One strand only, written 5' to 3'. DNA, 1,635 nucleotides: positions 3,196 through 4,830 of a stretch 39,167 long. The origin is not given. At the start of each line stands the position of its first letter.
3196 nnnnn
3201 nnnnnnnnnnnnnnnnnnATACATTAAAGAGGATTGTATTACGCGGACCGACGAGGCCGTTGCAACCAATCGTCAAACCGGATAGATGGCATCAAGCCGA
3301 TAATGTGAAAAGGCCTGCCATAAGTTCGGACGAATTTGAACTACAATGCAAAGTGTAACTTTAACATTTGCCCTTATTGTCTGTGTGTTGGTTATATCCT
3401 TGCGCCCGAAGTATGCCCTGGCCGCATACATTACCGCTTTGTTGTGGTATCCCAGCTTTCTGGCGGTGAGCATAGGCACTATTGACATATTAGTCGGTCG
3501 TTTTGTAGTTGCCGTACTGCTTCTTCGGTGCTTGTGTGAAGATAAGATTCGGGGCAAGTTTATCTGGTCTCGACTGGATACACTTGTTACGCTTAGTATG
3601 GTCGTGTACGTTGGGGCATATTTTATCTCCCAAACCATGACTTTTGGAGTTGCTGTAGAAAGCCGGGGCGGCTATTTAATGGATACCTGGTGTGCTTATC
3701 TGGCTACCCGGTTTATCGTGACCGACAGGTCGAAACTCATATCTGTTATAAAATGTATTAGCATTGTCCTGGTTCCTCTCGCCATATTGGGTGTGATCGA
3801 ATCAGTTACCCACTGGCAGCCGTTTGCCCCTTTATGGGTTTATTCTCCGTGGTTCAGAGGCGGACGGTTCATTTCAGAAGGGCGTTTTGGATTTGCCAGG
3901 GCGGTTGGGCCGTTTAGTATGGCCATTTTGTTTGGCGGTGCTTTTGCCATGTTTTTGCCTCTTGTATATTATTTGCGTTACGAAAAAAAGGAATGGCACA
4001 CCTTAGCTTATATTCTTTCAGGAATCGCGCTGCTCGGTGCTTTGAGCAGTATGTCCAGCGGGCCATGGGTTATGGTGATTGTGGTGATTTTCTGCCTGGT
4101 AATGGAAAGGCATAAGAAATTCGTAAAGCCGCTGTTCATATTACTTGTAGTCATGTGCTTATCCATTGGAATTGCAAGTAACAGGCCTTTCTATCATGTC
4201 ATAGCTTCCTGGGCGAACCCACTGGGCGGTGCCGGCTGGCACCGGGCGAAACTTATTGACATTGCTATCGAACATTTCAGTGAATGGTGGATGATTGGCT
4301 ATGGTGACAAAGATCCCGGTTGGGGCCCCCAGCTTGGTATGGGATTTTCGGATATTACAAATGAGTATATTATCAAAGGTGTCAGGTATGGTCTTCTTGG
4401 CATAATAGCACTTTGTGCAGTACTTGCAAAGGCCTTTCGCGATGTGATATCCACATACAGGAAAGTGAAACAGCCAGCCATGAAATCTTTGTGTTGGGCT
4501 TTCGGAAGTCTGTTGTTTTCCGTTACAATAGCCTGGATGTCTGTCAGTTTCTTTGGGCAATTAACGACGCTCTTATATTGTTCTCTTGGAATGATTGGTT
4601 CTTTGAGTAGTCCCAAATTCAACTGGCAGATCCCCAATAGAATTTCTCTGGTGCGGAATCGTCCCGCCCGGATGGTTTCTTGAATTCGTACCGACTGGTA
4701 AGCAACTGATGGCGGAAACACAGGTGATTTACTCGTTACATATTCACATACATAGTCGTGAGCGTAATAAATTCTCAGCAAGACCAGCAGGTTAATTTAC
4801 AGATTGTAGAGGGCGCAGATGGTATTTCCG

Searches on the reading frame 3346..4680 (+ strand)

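Call 8: search_protein_families(library=pfam, proteins=[window:3346-4680:+], max_evalue=0.001)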
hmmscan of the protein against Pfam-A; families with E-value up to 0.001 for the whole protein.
window:3346-4680:+ (445 aa): 1 family
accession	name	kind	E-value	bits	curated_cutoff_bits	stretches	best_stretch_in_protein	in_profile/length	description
PF04932.20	Wzy_C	-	2.8e-05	24.4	31.7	1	226-356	4-148/149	O-Antigen ligase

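Call 56: search_protein_families(library=ncbifam, proteins=[window:3346-4680:+], max_evalue=0.001)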
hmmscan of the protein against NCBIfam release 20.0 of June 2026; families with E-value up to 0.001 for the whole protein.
window:3346-4680:+ (445 aa): 1 family
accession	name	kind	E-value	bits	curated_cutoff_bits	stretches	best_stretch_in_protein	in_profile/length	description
TIGR04370.1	glyco_rpt_poly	subfamily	0.0002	20.5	40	1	179-277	137-228/396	oligosaccharide repeat unit polymerase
